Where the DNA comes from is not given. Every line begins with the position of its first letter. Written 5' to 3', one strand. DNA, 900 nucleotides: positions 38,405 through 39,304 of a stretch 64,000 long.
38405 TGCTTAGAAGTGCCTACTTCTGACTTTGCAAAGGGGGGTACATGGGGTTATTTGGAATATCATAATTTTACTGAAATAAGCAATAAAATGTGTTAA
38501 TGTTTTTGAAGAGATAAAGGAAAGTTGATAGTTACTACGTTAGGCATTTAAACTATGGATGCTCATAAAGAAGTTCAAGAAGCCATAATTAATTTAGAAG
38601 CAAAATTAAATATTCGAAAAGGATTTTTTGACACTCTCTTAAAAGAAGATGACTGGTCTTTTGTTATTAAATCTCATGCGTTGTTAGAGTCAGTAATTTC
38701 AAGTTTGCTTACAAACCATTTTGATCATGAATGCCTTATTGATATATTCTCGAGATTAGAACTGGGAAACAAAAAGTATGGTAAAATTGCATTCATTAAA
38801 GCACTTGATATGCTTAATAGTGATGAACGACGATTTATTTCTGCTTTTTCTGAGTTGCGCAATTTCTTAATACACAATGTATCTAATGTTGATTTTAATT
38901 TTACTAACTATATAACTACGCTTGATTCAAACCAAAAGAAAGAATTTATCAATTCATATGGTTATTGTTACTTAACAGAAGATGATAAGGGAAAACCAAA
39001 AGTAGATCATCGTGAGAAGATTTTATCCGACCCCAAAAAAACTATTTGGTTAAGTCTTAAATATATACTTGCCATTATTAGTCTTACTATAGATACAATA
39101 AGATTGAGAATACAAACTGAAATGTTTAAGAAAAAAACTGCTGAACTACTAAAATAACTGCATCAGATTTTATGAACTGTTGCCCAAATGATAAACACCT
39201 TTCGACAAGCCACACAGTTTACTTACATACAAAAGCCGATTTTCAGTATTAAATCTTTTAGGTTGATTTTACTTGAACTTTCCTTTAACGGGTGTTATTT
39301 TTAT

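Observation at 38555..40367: AT-rich islet: HEPN-like (RNxxxH) protein plus lipoprotein trypsin-like protease with an unknown C-terminal domain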

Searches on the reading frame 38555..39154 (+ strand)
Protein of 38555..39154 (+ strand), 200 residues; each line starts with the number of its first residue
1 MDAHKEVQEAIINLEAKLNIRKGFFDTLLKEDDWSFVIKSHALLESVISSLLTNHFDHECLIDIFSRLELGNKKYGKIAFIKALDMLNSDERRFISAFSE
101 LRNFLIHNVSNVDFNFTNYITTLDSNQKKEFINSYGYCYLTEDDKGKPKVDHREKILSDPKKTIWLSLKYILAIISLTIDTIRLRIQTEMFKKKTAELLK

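Call 3: search_protein_families(library=pfam, proteins=[window:38555-39154:+], max_evalue=1)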
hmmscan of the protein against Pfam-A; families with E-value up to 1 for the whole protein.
window:38555-39154:+ (200 aa): 0 families

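Call 4: search_protein_families(library=padloc, proteins=[window:38555-39154:+], max_evalue=1)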
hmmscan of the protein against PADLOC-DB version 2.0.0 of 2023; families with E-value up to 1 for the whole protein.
window:38555-39154:+ (200 aa): 0 families

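Call 5: search_protein_families(library=ncbifam, proteins=[window:38555-39154:+], max_evalue=1)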
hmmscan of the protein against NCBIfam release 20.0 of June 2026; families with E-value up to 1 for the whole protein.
window:38555-39154:+ (200 aa): 0 families

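Call 6: find_homologous_proteins(query=window:38555-39154:+, max_evalue=0.01)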
Query window:38555-39154:+ (200 aa): 152 proteins with E <= 0.01 among 293 candidates; the best 120 are listed.
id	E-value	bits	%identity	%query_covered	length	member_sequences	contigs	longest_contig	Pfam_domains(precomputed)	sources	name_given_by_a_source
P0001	4.7e-125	432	100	100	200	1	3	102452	-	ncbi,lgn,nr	ncbi:MAG: hypothetical protein HZC48_03350 [Nitrospirae bacterium]|nr:hypothetical protein [Nitrospi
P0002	6.5e-77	275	68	99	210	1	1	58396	-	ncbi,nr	ncbi:MAG: hypothetical protein HZA11_09745 [Nitrospirae bacterium]|nr:hypothetical protein [Nitrospi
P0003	3.9e-76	273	68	97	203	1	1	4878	-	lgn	-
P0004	6.1e-76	272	66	97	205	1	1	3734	-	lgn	-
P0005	6.7e-73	262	68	89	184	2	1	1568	-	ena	-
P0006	2.9e-64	234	54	97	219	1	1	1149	-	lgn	-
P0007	4.2e-64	234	54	99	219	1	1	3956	-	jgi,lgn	jgi:DNA-binding MltR family transcriptional regulator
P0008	5.3e-63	230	53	94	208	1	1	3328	-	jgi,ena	-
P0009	1.6e-61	225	54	97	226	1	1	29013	-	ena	-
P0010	6.3e-61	223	53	97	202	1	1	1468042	-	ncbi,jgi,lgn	jgi:hypothetical protein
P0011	2.7e-60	221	69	73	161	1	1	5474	-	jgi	jgi:hypothetical protein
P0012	6.8e-59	217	55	90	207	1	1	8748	-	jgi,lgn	jgi:hypothetical protein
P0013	4.0e-58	214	52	95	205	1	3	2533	-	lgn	-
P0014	5.4e-57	210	52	89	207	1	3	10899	-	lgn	-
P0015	1.2e-56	209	58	86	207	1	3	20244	-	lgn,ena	-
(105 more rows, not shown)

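Call 10: search_solved_structures(query=A1, max_evalue=10, show_alignments=2)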
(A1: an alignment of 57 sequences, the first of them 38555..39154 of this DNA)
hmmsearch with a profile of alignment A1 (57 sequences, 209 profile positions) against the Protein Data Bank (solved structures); distinct sequences matched with E-value up to 10: 3.
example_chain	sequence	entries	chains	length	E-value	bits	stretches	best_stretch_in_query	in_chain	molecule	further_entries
7ae9_A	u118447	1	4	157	0.4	13.4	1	64-144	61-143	HEPN toxin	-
6m6w_B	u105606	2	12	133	0.53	12.9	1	82-136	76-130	Toxin-antitoxin system toxin HepN family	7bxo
6xr2_A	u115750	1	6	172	0.62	12.7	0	163-207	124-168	dTor_3x57R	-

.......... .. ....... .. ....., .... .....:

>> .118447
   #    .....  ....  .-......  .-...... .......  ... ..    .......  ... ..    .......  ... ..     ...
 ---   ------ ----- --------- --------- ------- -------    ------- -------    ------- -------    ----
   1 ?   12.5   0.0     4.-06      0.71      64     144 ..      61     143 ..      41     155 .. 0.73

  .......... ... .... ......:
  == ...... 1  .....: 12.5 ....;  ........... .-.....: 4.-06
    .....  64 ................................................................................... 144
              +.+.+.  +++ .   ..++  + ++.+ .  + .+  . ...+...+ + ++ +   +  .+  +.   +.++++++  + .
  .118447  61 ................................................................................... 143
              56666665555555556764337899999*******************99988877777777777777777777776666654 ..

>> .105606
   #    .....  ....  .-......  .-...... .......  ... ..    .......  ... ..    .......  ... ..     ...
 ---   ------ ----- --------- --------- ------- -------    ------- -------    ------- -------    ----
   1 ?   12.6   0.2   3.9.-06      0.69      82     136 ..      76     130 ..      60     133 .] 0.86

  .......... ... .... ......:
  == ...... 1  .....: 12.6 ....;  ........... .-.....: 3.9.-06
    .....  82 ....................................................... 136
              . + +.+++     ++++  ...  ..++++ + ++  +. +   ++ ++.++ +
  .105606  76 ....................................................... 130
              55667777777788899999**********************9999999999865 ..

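Call 12: find_related_loci(query=A1, collection=genome_contigs, flank=6000)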
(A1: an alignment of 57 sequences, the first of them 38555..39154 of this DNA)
Query A1 (200 aa) in genome_contigs; peptide patterns used: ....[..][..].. (x = any residue, [..] = any of these).
122 stretches matched a pattern; 106 encode a relative of the query (tblastn E <= 1e-3); the best 80 are kept; 80 distinct loci.
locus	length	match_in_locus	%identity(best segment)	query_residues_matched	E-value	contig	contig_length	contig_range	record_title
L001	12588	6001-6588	68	1-198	2e-83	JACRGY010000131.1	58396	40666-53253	MAG: Nitrospirae bacterium isolate NC_groundwater_1763_Pr3_B-0.1um_44_11 SR-2_scaffold_141_2586933, whole genome shotgun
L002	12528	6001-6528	54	5-180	4e-61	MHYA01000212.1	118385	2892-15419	MAG: Planctomycetes bacterium GWF2_42_9 gwf2_scaffold_987, whole genome shotgun sequence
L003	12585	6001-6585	47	5-200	5e-58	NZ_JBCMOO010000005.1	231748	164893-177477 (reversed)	Solilutibacter silvestris strain B-51263 B_51263_contig_0000005, whole genome shotgun sequence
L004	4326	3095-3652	44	7-196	8e-48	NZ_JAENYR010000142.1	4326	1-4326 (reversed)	MAG: Thiohalomonas denitrificans isolate BL5_bin.3 BL5_bin3_NODE_2081_length_4326_cov_28.419574, whole genome shotgun se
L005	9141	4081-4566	47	7-172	5e-42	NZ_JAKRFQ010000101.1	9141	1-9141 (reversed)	Photobacterium sp. OFAV2-7 NODE_102_length_9141_cov_11.582871, whole genome shotgun sequence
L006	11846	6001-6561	44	10-199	2e-39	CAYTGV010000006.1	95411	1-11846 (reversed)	MAG TPA_asm: uncultured Planctomycetia bacterium isolate SRP191223_co1_41 genome assembly, contig: NODE_81_length_95411_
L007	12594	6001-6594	37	3-200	6e-39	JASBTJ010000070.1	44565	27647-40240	MAG: Gammaproteobacteria bacterium isolate BWSM_30 k141_651014, whole genome shotgun sequence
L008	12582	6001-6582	38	7-199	1e-38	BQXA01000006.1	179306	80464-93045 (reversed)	Nitrospira sp. LAS72 DNA, sequence06, whole genome shotgun sequence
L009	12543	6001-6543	39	1-181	9e-39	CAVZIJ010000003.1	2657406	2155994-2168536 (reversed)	MAG: uncultured Gammaproteobacteria bacterium isolate MFD02416.bin.1.10 genome assembly, contig: contig_4510, whole geno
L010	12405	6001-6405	43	13-147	9e-39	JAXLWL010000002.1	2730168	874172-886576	MAG: Anaerolineae bacterium isolate STL-CHL22 C3.160.fa-2, whole genome shotgun sequence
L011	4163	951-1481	40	1-175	2e-38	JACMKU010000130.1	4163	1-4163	MAG: Chitinophagaceae bacterium isolate ES-bin-252 ES-bin-252-contig-k141_8085322, whole genome shotgun sequence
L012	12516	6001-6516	43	3-175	2e-38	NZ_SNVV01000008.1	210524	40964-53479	Azoarcus indigens strain DSM 12121 Ga0215687_108, whole genome shotgun sequence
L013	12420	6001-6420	43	7-146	5e-38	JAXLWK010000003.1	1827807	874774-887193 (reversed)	MAG: Anaerolineae bacterium isolate STL-CHL21 C2.50.fa-3, whole genome shotgun sequence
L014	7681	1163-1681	38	5-171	4e-37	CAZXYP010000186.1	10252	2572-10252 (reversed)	MAG TPA_asm: uncultured Anaerolineales bacterium isolate binchicken_co107_231 genome assembly, contig: NODE_14589_length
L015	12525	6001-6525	38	8-179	2e-37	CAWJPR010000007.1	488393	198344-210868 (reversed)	MAG: uncultured Chloroflexia bacterium isolate MFD02979.bin.1.11 genome assembly, contig: contig_29130, whole genome sho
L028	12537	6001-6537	36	11-189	2e-34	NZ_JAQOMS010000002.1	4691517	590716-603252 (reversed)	Psychrosphaera algicola strain G1-22 contig_2, whole genome shotgun sequence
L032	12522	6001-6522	37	2-175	4e-34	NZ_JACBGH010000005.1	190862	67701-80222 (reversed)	Thiomicrorhabdus cannonii strain HH3 2873448759_Ga0438910_05, whole genome shotgun sequence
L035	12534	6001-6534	36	11-188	4e-33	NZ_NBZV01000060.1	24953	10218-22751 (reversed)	Polaromonas sp. AER18D-145 scaffold_59, whole genome shotgun sequence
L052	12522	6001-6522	36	15-192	1e-29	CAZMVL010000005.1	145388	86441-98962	MAG TPA_asm: uncultured Paraperlucidibaca sp. isolate SRP344714_co2_368 genome assembly, contig: NODE_217_length_145388_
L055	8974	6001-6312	49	16-118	2e-28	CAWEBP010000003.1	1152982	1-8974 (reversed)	MAG: uncultured Gammaproteobacteria bacterium isolate MFD01275.bin.2.62 genome assembly, contig: contig_6846, whole geno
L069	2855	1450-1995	32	13-199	6e-26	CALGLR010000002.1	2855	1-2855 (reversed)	MAG: uncultured Flavobacteriaceae bacterium isolate H3_Bin_METABAT__83_1_1 genome assembly, contig: c_000000521364, whol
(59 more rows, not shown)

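Call 17: predict_structure(alignment_id=A1)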
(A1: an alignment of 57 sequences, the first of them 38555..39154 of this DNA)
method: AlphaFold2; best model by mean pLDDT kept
length: 200 residues; sequences in the alignment: 57
mean_pLDDT: 95.8   pTM: 0.89
mean pLDDT of the five models: 95.8, 95.6, 95.4, 95.1, 94.1
residues with pLDDT >= 90: 190; 70-90: 9; 50-70: 1; < 50: 0
segments of 3 or more residues with pLDDT < 50: none
pLDDT, mean of each block of 10 residues (from residue 1): 86 94 96 98 98 96 96 95 97 98 93 95 98 97 94 96 98 97 97 97
secondary structure, 60 per line:
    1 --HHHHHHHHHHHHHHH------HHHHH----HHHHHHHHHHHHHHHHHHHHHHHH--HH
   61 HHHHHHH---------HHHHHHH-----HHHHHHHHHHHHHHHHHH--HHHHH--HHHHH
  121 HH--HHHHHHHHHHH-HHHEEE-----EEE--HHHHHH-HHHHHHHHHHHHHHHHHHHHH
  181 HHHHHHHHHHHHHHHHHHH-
elements in order: H3-17 H24-28 H33-56 H59-67 H77-83 H89-106 H109-113 H116-122 H125-135 E140-142 E148-150 H153-158 H160-199

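Call 20: fold_search(model_id=the predicted structure, library=pdb)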
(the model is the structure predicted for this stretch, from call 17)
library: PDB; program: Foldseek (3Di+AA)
matches with E <= 10: 73; with E <= 0.001: 0
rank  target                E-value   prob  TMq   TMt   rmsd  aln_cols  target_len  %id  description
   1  6kcr_C                3.9e-02  0.97  0.38  0.45   9.1       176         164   16  X-ray structure of the MtlR-HPr complex from Escherichia coli (released 2019-10-09)
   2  3c8g_C                6.4e-02  0.92  0.37  0.42   7.8       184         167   16  Crystal structure of a possible transciptional regulator YggD from Shigella flexneri 2a str. 2457T (released 2008-02-19)
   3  3c8g_B                6.8e-02  0.92  0.36  0.42   7.9       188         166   15  Crystal structure of a possible transciptional regulator YggD from Shigella flexneri 2a str. 2457T (released 2008-02-19)
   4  6kcr_A                7.9e-02  0.99  0.46  0.52   7.7       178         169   17  X-ray structure of the MtlR-HPr complex from Escherichia coli (released 2019-10-09)
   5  3brj_B                1.2e-01  0.92  0.40  0.46   9.9       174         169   14  Crystal structure of mannitol operon repressor (MtlR) from Vibrio parahaemolyticus RIMD 2210633 (released 2008-01-15)
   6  3c8g_A                1.7e-01  0.93  0.39  0.45   9.8       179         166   16  Crystal structure of a possible transciptional regulator YggD from Shigella flexneri 2a str. 2457T (released 2008-02-19)
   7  7n98                  1.0e+00  0.05  0.14  0.07  20.2       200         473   14  Cryo-EM structure of MFSD2A (released 2021-08-04)
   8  2qpp_B                1.1e+00  0.07  0.18  0.17  21.5       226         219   15  Crystal structure of human heme oxygenase-2 C127A (HO-2) with bound heme (released 2007-08-07)
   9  3seo_B                1.4e+00  0.05  0.13  0.12  17.8       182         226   14  Crystal structure of VopL C terminal domain (released 2011-08-31)
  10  8h1t_N                1.8e+00  0.14  0.15  0.24  10.3       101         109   13  Cryo-EM structure of BAP1-ASXL1 bound to chromatosome (released 2023-02-01)
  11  5c5b_C                2.0e+00  0.10  0.25  0.16  25.5       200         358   12  Crystal Structure of Human APPL BAR-PH Heterodimer (released 2016-06-22)
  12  5c5b_A                2.0e+00  0.05  0.17  0.10  25.6       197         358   15  Crystal Structure of Human APPL BAR-PH Heterodimer (released 2016-06-22)
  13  4pho_B                2.1e+00  0.06  0.19  0.14  21.3       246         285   15  ClyA CC6/264 ox (2-303) (released 2014-09-24)
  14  2elb                  2.1e+00  0.04  0.16  0.11  24.7       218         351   11  Crystal Structure of the BAR-PH domain of human APPL1 (released 2007-05-29)
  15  2q13                  2.6e+00  0.04  0.17  0.10  27.2       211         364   16  Crystal structure of BAR-PH domain of APPL1 (released 2007-08-14)
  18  6duy_A                3.0e+00  0.04  0.15  0.16  17.9       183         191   10  Crystal structure of the alpha-N-catenin actin-binding domain H1 mutant (released 2018-12-19)
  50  6duy_B                7.5e+00  0.03  0.18  0.19  17.5       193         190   11  Crystal structure of the alpha-N-catenin actin-binding domain H1 mutant (released 2018-12-19)
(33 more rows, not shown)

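Call 27: search_protein_families(library=pfam, alignment_id=A1, max_evalue=1)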
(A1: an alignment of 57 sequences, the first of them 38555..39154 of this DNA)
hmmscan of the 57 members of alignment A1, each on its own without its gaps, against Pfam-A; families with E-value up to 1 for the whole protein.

A. member 1, window:38555-39154:+ (200 aa): 0 families

B. families by the number of members that match (of 57 scanned): 47 families (the first 25 are shown)
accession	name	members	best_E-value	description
PF18731.6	HEPN_Swt1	13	0.0039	Swt1-like HEPN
PF01934.22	HepT-like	4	0.012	Ribonuclease HepT-like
PF06160.17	EzrA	2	0.01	Septation ring formation regulator, EzrA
PF05068.17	MtlR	2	0.036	Mannitol repressor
PF25104.1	DUF7812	2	0.036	Domain of unknown function (DUF7812)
PF18739.6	HEPN_Apea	2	0.065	Apea-like HEPN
PF12998.12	ING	2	0.098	Inhibitor of growth proteins N-terminal histone-binding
PF21848.1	DUF6907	2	0.16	Domain of unknown function (DUF6907)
PF00183.23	HSP90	1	0.00068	Hsp90 protein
PF10899.13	AbiGi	1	0.0026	Putative abortive phage resistance protein AbiGi, antitoxin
PF01706.21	FliG_C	1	0.0035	FliG C-terminal domain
PF15582.11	Imm65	1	0.0048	Immunity protein 65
PF16787.10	NDC10_II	1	0.014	Centromere DNA-binding protein complex CBF3 subunit, domain 2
PF16746.10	BAR_3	1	0.014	BAR domain of APPL family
PF17410.7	Stevor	1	0.015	Subtelomeric Variable Open Reading frame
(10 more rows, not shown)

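Call 31: search_protein_families(library=pfam, alignment_id=A2, max_evalue=0.0001)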
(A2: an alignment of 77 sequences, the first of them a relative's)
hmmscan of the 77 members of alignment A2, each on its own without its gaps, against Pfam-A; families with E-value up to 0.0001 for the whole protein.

A. member 1, L003:5252-5878:+ (209 aa): 0 families

B. families by the number of members that match (of 77 scanned): 73 families (the first 25 are shown)
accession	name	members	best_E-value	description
PF03446.21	NAD_binding_2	3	5.2e-59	NAD binding domain of 6-phosphogluconate dehydrogenase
PF14833.11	NAD_binding_11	3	5.3e-36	NAD-binding of NADP-dependent 3-hydroxyisobutyrate dehydrogenase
PF00561.26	Abhydrolase_1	3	5.5e-22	alpha/beta hydrolase fold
PF12697.13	Abhydrolase_6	3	1.2e-13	Alpha/beta hydrolase family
PF12146.15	Hydrolase_4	3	5.3e-13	Serine aminopeptidase, S33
PF02826.25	2-Hacid_dh_C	3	7.3e-07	D-isomer specific 2-hydroxyacid dehydrogenase, NAD binding domain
PF03807.23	F420_oxidored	3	2.6e-06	NADP oxidoreductase coenzyme F420-dependent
PF14022.11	DUF4238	2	7.1e-37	Protein of unknown function (DUF4238)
PF08867.16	FRG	2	5.2e-28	FRG domain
PF07505.17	DUF5131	1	5.2e-103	Protein of unknown function (DUF5131)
PF00962.28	A_deaminase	1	7.4e-93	Adenosine deaminase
PF18476.7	PIN_8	1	1.2e-61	PIN like domain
PF03009.23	GDPD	1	2.3e-51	Glycerophosphoryl diester phosphodiesterase family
PF05226.16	CHASE2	1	2.5e-46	CHASE2 domain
PF00990.26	GGDEF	1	4.3e-45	Diguanylate cyclase, GGDEF domain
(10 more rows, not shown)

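Call 45: find_encoding_contigs(protein=P0001, flank=10000, max_places=3)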
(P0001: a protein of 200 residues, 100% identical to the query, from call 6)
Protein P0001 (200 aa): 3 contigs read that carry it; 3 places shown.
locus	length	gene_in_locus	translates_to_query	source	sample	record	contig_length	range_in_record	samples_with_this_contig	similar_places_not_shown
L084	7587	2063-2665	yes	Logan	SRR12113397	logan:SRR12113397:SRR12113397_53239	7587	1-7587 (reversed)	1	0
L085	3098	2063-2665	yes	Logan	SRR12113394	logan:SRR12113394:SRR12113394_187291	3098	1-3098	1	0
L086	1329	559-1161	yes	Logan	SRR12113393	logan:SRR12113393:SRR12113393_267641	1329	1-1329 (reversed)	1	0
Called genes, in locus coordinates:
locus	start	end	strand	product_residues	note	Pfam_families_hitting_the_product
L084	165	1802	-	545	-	PF02776:TPP_enzyme_N, PF00205:TPP_enzyme_M, PF02775:TPP_enzyme_C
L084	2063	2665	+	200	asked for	-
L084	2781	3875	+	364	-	PF10459:Peptidase_S46 (faint), PF00089:Trypsin, PF13365:Trypsin_2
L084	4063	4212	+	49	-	-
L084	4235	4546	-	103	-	PF21716:dnstrm_HI1420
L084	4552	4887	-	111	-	PF05973:Gp49 (weak)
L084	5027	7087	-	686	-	PF00456:Transketolase_N, PF02779:Transket_pyr, PF22613:Transketolase_C_1, PF02780:Transketolase_C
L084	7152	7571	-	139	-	PF04480:DUF559, PF18741:MTES_1575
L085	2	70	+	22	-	?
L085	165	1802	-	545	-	PF02776:TPP_enzyme_N, PF00205:TPP_enzyme_M, PF02775:TPP_enzyme_C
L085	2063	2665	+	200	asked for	-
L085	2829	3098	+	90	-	?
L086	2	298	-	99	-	?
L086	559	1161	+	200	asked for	-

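Call 46: find_encoding_contigs(protein=P0002, flank=8000, max_places=2)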
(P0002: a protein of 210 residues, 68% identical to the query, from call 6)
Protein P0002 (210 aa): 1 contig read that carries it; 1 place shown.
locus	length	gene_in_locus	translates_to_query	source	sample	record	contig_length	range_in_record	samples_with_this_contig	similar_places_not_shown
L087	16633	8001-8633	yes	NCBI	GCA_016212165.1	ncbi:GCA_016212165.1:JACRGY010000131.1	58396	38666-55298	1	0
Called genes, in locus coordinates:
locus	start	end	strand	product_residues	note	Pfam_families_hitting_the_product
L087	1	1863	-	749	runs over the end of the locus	PF07244:POTRA, PF08478:POTRA_1 (faint), PF08479:POTRA_2 (faint), PF07244:POTRA, PF01103:Omp85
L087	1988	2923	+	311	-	PF00849:PseudoU_synth_2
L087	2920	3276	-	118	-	PF03259:Robl_LC7 (weak)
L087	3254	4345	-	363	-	PF14559:TPR_19 (faint), PF14561:TPR_20 (faint), PF25058:ARM_TT21 (faint), PF13181:TPR_8 (faint), PF13428:TPR_14 (faint), PF13432:TPR_16 (faint), PF00515:TPR_1 (faint), PF07719:TPR_2 (faint), +4 more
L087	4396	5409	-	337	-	PF04055:Radical_SAM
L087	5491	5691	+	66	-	PF09723:Zn_ribbon_8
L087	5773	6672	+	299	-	PF01678:DAP_epimerase, PF02567:PhzC-PhzF, PF01678:DAP_epimerase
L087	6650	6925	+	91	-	PF07238:PilZ (faint)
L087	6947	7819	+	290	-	PF00701:DHDPS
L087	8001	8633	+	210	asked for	-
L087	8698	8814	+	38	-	PF04365:BrnT_toxin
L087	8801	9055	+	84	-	-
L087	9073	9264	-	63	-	PF12797:Fer4_2 (weak), PF12837:Fer4_6 (weak), PF12838:Fer4_7 (faint), PF13237:Fer4_10 (weak), PF00037:Fer4, PF13459:Fer4_15 (weak), PF14697:Fer4_21 (faint), PF13370:Fer4_13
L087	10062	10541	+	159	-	PF01967:MoaC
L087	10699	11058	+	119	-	PF05973:Gp49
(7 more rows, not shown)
